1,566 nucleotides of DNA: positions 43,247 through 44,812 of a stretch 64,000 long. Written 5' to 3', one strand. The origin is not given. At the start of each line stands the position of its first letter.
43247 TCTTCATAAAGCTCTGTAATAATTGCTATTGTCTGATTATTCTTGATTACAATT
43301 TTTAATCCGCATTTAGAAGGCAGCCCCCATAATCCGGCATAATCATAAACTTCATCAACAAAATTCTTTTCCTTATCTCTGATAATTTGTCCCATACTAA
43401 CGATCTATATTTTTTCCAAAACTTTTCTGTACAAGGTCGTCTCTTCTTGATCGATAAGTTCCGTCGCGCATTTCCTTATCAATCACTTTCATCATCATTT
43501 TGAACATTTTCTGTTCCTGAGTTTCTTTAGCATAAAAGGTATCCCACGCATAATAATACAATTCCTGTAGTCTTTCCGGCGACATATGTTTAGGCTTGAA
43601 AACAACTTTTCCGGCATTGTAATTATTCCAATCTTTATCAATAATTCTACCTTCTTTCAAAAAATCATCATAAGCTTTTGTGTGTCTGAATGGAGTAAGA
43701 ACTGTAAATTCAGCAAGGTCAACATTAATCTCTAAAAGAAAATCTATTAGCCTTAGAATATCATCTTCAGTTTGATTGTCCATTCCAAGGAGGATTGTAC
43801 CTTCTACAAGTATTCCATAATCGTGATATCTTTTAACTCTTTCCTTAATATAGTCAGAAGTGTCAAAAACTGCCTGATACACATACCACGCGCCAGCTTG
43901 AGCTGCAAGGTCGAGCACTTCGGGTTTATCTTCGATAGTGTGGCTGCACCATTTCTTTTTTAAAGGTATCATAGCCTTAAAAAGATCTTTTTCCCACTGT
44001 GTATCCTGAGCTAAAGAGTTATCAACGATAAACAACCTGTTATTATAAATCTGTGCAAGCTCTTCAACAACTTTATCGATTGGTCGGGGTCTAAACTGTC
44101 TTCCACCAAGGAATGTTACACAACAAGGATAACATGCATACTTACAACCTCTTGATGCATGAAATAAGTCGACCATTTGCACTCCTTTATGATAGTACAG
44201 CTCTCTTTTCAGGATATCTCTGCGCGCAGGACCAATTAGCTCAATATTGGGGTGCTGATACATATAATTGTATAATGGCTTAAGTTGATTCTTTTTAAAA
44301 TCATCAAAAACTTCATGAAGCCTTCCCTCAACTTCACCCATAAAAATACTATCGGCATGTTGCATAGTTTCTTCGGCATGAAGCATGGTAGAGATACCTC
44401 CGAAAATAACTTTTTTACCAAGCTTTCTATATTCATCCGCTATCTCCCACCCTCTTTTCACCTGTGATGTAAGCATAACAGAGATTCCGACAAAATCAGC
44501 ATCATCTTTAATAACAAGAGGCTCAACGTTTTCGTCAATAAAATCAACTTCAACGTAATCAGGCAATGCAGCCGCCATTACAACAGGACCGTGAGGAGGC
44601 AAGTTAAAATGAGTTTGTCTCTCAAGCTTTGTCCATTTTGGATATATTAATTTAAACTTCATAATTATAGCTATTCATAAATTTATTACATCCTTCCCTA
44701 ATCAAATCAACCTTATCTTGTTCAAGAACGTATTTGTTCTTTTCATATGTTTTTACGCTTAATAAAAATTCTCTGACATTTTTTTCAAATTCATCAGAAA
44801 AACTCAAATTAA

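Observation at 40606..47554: Seven-gene accessory operon (HTH, BtrH-like, ACP, sulfotransferase, B12-radical SAM, 129-aa unknown, TonB-type OMP) attached to an aryl-polyene cluster: candidate undescribed tailoring/export system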

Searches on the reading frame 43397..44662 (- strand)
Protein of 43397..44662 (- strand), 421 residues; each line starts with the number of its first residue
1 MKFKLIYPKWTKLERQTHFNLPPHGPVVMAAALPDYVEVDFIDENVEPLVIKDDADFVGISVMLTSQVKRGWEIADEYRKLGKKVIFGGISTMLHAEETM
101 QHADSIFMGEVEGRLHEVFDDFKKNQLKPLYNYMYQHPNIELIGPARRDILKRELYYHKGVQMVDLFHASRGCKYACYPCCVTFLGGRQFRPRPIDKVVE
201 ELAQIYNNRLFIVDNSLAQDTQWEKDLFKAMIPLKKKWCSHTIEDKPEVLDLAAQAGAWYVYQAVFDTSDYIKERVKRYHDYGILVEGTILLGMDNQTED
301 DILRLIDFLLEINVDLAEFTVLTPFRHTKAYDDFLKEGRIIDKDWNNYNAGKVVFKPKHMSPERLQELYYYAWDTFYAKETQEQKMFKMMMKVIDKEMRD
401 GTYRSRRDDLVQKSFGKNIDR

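Call 3: search_protein_families(library=pfam, proteins=[window:43397-44662:-], max_evalue=0.01)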
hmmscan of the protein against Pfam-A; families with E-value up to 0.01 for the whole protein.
window:43397-44662:- (421 aa): 3 families
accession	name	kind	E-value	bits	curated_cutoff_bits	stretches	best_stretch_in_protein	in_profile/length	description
PF02310.24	B12-binding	-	1.4e-08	35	32.1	1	20-118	11-120/121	B12 binding domain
PF04055.27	Radical_SAM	-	8.2e-06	26.5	29.5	1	170-308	4-165/166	Radical SAM superfamily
PF19864.5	Radical_SAM_N2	-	0.0086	16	29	0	76-126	79-129/151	Radical SAM proteins, N-terminal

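Call 5: search_protein_families(library=ncbifam, proteins=[window:43397-44662:-], max_evalue=0.01)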
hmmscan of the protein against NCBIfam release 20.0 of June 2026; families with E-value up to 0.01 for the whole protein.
window:43397-44662:- (421 aa): 17 families
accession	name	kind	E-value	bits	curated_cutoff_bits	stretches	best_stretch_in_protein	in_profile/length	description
TIGR04013.1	B12_SAM_MJ_1487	hypoth_equivalog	1.8e-15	56.7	251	1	50-218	39-209/382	TIGR04013 family B12-binding domain/radical SAM domain-containing protein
TIGR02026.1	BchE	equivalog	1.4e-12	47.3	481.35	1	273-381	326-432/497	magnesium-protoporphyrin IX monomethyl ester anaerobic oxidative cyclase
TIGR03471.1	HpnJ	equivalog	2e-12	46.8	577.6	1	167-400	200-454/472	hopanoid biosynthesis associated radical SAM protein HpnJ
TIGR04072.2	rSAM_ladder_B12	equivalog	1.3e-11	43.8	360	1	73-232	88-252/443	lipid biosynthesis B12-binding/radical SAM protein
NF040546.1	rSAM_CUAEP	equivalog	3.9e-09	35.7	500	1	37-204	28-211/468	CUAEP/CCAEP-tail radical SAM (seleno)protein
TIGR04367.1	HpnR_B12_rSAM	equivalog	7.8e-09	34.6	650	1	55-215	61-237/490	hopanoid C-3 methylase HpnR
NF038361.1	rSAM_Sden_1168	equivalog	2.9e-08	32.7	575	1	157-304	276-443/560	Sden_1168 family B12-binding radical SAM P-methyltransferase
TIGR04014.1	B12_SAM_MJ_0865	equivalog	2.3e-06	26.7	360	1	56-205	40-201/434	methyl-coenzyme M reductase glutamine C-methyltransferase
NF040542.1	rSAM_RCCLKC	equivalog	2.4e-06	27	450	1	32-134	22-131/423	arsinothricin biosynthesis radical SAM protein ArsL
NF045585.1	rSAM_slr0320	equivalog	3.1e-06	26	775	1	151-209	229-280/511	photosystem II high light acclimation radical SAM protein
NF033070.1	rSAM_AprD4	equivalog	6.2e-06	25.4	500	0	289-367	343-422/456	AprD4 family radical SAM diol-dehydratase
TIGR01125.1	TIGR01125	equivalog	0.00033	19.9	356.95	0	77-208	61-180/432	30S ribosomal protein S12 methylthiotransferase RimO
NF004911.0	PRK06267.1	equivalog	0.0035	16.6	305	1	270-328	153-210/351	hypothetical protein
TIGR04428.1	B12_rSAM_trp_MT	equivalog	0.0042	15.5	500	0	266-321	352-407/558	tryptophan 2-C-methyltransferase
TIGR04295.1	B12_rSAM_oligo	hypoth_equivalog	0.0048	15.6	400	1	168-222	204-260/422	TIGR04295 family B12-binding domain-containing radical SAM protein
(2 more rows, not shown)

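Call 15: find_encoding_contigs(protein=window:43397-44662:-, flank=10000, max_places=6)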
Protein window:43397-44662:- (421 aa): 4 contigs read that carry it; 1 place shown.
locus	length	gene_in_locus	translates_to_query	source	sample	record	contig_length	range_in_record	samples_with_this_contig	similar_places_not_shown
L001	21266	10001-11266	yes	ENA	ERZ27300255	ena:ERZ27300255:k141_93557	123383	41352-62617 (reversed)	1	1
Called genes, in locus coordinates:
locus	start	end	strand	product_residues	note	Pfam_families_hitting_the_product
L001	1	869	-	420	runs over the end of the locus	PF00109:ketoacyl-synt, PF02801:Ketoacyl-synt_C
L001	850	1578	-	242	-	PF00106:adh_short, PF08659:KR, PF13561:adh_short_C2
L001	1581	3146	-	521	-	PF00221:Lyase_aromatic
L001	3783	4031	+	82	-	PF23297:ACP_SdgA_C (weak), PF00550:PP-binding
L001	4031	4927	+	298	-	PF03279:Lip_A_acyltrans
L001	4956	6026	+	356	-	PF08100:Dimerisation (faint), PF21212:Dimerisation2-like_dom, PF00891:Methyltransf_2, PF13489:Methyltransf_23, PF08242:Methyltransf_12 (weak), PF13649:Methyltransf_25 (faint)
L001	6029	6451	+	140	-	PF22817:ApeP-like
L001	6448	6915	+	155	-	PF12641:Flavodoxin_3, PF12724:Flavodoxin_5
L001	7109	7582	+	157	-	-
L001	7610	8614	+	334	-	PF14399:BtrH_N, PF16169:DUF4872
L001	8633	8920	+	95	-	PF00550:PP-binding (weak)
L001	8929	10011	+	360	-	PF00685:Sulfotransfer_1, PF13469:Sulfotransfer_3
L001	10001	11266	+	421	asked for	PF02310:B12-binding, PF04055:Radical_SAM (faint)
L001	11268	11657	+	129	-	-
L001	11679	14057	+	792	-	PF13620:CarboxypepD_reg, PF13715:CarbopepD_reg_2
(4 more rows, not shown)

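Call 37: search_solved_structures(query=window:43397-44662:-, max_evalue=0.01)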
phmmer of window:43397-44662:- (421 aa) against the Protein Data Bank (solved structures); distinct sequences matched with E-value up to 0.01: 1.
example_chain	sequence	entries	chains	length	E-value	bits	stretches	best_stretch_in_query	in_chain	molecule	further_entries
6fd2_B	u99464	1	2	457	0.00056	22.2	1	166-356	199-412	Putative apramycin biosynthetic oxidoreductase 4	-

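Call 68: search_protein_representatives(protein=window:43397-44662:-)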
Query: 421 residues. Proteins with E-value up to 0.001 (for the whole library): 9485; up to 1e-10: 3165; up to 1e-30: 658. The best 150 are listed.
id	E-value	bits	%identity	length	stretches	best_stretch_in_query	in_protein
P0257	2.5e-194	662.6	67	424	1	1-420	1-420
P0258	4.7e-136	470.6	53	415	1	1-401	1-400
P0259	1.2e-122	426.4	71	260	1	1-255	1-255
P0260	3.7e-90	319.4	55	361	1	1-258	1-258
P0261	3.9e-82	292.9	52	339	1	4-283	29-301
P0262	2.8e-79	283.5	73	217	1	185-357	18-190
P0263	3.1e-79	283.4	65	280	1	1-190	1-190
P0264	4.3e-78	279.6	62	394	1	163-362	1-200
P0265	2.0e-77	277.4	47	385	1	1-286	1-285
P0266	6.5e-77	275.7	57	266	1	196-406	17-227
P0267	8.8e-72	258.8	60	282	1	96-281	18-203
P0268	1.4e-63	231.8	42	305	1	107-392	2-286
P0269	5.4e-63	229.9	80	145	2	118-210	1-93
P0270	5.6e-62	226.5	36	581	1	19-394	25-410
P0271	2.3e-61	224.5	37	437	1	19-388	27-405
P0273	1.6e-60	221.8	36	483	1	15-397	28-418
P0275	1.1e-59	219.0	35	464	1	5-388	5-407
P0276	1.2e-59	218.9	38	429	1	19-389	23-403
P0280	8.3e-58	212.8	34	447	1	1-377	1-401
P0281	2.7e-57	211.1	36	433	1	1-380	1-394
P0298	1.3e-52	195.6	41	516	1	20-380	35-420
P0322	1.7e-49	185.4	35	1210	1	29-377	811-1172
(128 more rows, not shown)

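Call 69: search_protein_families(library=ncbifam, proteins=[P0258, P0270, P0271, P0273, P0275, P0276, P0280, P0281, P0298, P0322], max_evalue=1e-20)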
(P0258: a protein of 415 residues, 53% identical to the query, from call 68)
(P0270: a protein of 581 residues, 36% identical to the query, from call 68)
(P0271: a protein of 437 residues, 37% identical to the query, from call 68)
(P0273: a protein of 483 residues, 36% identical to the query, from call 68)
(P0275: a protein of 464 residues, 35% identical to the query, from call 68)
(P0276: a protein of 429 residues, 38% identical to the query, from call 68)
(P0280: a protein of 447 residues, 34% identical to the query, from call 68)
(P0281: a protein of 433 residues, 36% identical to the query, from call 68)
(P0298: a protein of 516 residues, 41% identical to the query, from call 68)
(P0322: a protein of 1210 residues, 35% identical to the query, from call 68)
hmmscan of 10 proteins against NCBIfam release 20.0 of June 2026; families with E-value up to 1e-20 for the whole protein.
P0258 (415 aa): 0 families

P0270 (581 aa): 4 families
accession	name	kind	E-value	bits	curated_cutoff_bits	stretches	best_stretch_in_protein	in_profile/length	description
TIGR04013.1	B12_SAM_MJ_1487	hypoth_equivalog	5.9e-26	91.2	251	1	40-203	21-191/382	TIGR04013 family B12-binding domain/radical SAM domain-containing protein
TIGR03471.1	HpnJ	equivalog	4.6e-25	88.4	577.6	1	166-361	200-398/472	hopanoid biosynthesis associated radical SAM protein HpnJ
TIGR02026.1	BchE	equivalog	1.3e-23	83.6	481.35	0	165-381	196-416/497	magnesium-protoporphyrin IX monomethyl ester anaerobic oxidative cyclase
TIGR04479.1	bcpD_PhpK_rSAM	subfamily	1.5e-23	82.9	600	1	153-329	231-410/504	PhpK family radical SAM P-methyltransferase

P0271 (437 aa): 2 families
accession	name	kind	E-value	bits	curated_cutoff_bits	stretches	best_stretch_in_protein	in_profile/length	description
TIGR02026.1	BchE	equivalog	4.3e-30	105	481.35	1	166-405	196-439/497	magnesium-protoporphyrin IX monomethyl ester anaerobic oxidative cyclase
TIGR03471.1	HpnJ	equivalog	2.5e-25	89.3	577.6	1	167-402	200-441/472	hopanoid biosynthesis associated radical SAM protein HpnJ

P0273 (483 aa): 5 families
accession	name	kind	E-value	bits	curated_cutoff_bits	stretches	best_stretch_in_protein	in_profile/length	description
TIGR03471.1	HpnJ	equivalog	1.7e-30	106.3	577.6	1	171-401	200-436/472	hopanoid biosynthesis associated radical SAM protein HpnJ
TIGR02026.1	BchE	equivalog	9.9e-29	100.5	481.35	1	65-412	61-442/497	magnesium-protoporphyrin IX monomethyl ester anaerobic oxidative cyclase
TIGR04479.1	bcpD_PhpK_rSAM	subfamily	5.2e-28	97.7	600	1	147-356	220-432/504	PhpK family radical SAM P-methyltransferase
TIGR04013.1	B12_SAM_MJ_1487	hypoth_equivalog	6e-26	91.2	251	1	41-214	20-200/382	TIGR04013 family B12-binding domain/radical SAM domain-containing protein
TIGR04367.1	HpnR_B12_rSAM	equivalog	1.1e-21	77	650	0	163-382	176-397/490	hopanoid C-3 methylase HpnR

P0275 (464 aa): 6 families
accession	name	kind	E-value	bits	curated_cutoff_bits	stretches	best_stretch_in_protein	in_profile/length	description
TIGR02026.1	BchE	equivalog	3.8e-33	115.1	481.35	1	56-408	61-440/497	magnesium-protoporphyrin IX monomethyl ester anaerobic oxidative cyclase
TIGR03471.1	HpnJ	equivalog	4.6e-31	108.2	577.6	1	164-433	200-471/472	hopanoid biosynthesis associated radical SAM protein HpnJ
TIGR04013.1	B12_SAM_MJ_1487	hypoth_equivalog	1.7e-28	99.5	251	1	48-208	34-198/382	TIGR04013 family B12-binding domain/radical SAM domain-containing protein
NF038361.1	rSAM_Sden_1168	equivalog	1.7e-25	89.6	575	1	165-386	286-506/560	Sden_1168 family B12-binding radical SAM P-methyltransferase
TIGR04014.1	B12_SAM_MJ_0865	equivalog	1.9e-25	89.6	360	1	72-350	55-355/434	methyl-coenzyme M reductase glutamine C-methyltransferase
NF050148.1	rSAM_ApyD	equivalog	3.6e-24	85.1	750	1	59-353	75-393/645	RiPP biosynthesis radical SAM protein ApyD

P0276 (429 aa): 2 families
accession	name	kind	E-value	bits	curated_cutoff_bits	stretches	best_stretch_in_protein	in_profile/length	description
TIGR02026.1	BchE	equivalog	1.3e-26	93.5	481.35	1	163-403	197-440/497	magnesium-protoporphyrin IX monomethyl ester anaerobic oxidative cyclase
TIGR04479.1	bcpD_PhpK_rSAM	subfamily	7e-24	84.1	600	1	151-323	232-406/504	PhpK family radical SAM P-methyltransferase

P0280 (447 aa): 7 families
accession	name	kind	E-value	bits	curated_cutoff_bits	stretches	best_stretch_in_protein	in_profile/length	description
TIGR02026.1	BchE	equivalog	1.1e-39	136.7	481.35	1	168-439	196-465/497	magnesium-protoporphyrin IX monomethyl ester anaerobic oxidative cyclase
TIGR04013.1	B12_SAM_MJ_1487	hypoth_equivalog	3.1e-33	115.2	251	1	32-216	13-202/382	TIGR04013 family B12-binding domain/radical SAM domain-containing protein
TIGR03471.1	HpnJ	equivalog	1.1e-31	110.3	577.6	1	163-404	192-436/472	hopanoid biosynthesis associated radical SAM protein HpnJ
TIGR04014.1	B12_SAM_MJ_0865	equivalog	1.2e-25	90.2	360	1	67-357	48-357/434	methyl-coenzyme M reductase glutamine C-methyltransferase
TIGR04479.1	bcpD_PhpK_rSAM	subfamily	2.5e-24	85.6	600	1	171-343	246-416/504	PhpK family radical SAM P-methyltransferase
NF050148.1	rSAM_ApyD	equivalog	1.4e-23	83.2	750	0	171-360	204-395/645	RiPP biosynthesis radical SAM protein ApyD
TIGR04072.2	rSAM_ladder_B12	equivalog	2.7e-21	75.7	360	1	75-368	85-382/443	lipid biosynthesis B12-binding/radical SAM protein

P0281 (433 aa): 6 families
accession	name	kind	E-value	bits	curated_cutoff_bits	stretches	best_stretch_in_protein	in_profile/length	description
TIGR03471.1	HpnJ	equivalog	1.3e-27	96.9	577.6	1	163-415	200-458/472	hopanoid biosynthesis associated radical SAM protein HpnJ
TIGR04072.2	rSAM_ladder_B12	equivalog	3.5e-25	88.5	360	1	75-366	88-390/443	lipid biosynthesis B12-binding/radical SAM protein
TIGR04013.1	B12_SAM_MJ_1487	hypoth_equivalog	4.9e-24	84.9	251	1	44-347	30-356/382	TIGR04013 family B12-binding domain/radical SAM domain-containing protein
TIGR04479.1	bcpD_PhpK_rSAM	subfamily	6.7e-24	84.1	600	1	149-324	230-407/504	PhpK family radical SAM P-methyltransferase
TIGR02026.1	BchE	equivalog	4.7e-23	81.8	481.35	1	162-414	196-452/497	magnesium-protoporphyrin IX monomethyl ester anaerobic oxidative cyclase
TIGR04014.1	B12_SAM_MJ_0865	equivalog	1e-22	80.6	360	1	75-347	59-357/434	methyl-coenzyme M reductase glutamine C-methyltransferase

P0298 (516 aa): 5 families
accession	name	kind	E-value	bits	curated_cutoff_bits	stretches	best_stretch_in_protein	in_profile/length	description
TIGR04014.1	B12_SAM_MJ_0865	equivalog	1.4e-28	99.9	360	1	78-371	49-355/434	methyl-coenzyme M reductase glutamine C-methyltransferase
TIGR02026.1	BchE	equivalog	3.5e-28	98.7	481.35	1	174-431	195-438/497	magnesium-protoporphyrin IX monomethyl ester anaerobic oxidative cyclase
TIGR03471.1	HpnJ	equivalog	1.6e-25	89.9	577.6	1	175-384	193-397/472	hopanoid biosynthesis associated radical SAM protein HpnJ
TIGR04479.1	bcpD_PhpK_rSAM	subfamily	5.5e-24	84.4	600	1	172-350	240-407/504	PhpK family radical SAM P-methyltransferase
TIGR04072.2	rSAM_ladder_B12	equivalog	1.9e-22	79.6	360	1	86-350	88-347/443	lipid biosynthesis B12-binding/radical SAM protein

P0322 (1210 aa): 5 families
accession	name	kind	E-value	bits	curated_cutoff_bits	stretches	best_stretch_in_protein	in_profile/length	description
TIGR00921.1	2A067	subfamily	1.2e-43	149.2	351.9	1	148-749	129-733/733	hydrophobe/amphiphile efflux-3 (HAE3) family transporter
TIGR03480.1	HpnN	hypoth_equivalog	2.3e-36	125.2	751.85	1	556-750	230-423/862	hopanoid biosynthesis associated RND transporter like protein HpnN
TIGR00833.1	actII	subfamily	2e-33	115.7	874.7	1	137-488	99-450/910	MMPL family RND transporter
TIGR03471.1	HpnJ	equivalog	4.7e-26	91.7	577.6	1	939-1139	192-397/472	hopanoid biosynthesis associated radical SAM protein HpnJ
TIGR02026.1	BchE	equivalog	9.9e-24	84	481.35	0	941-1175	193-430/497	magnesium-protoporphyrin IX monomethyl ester anaerobic oxidative cyclase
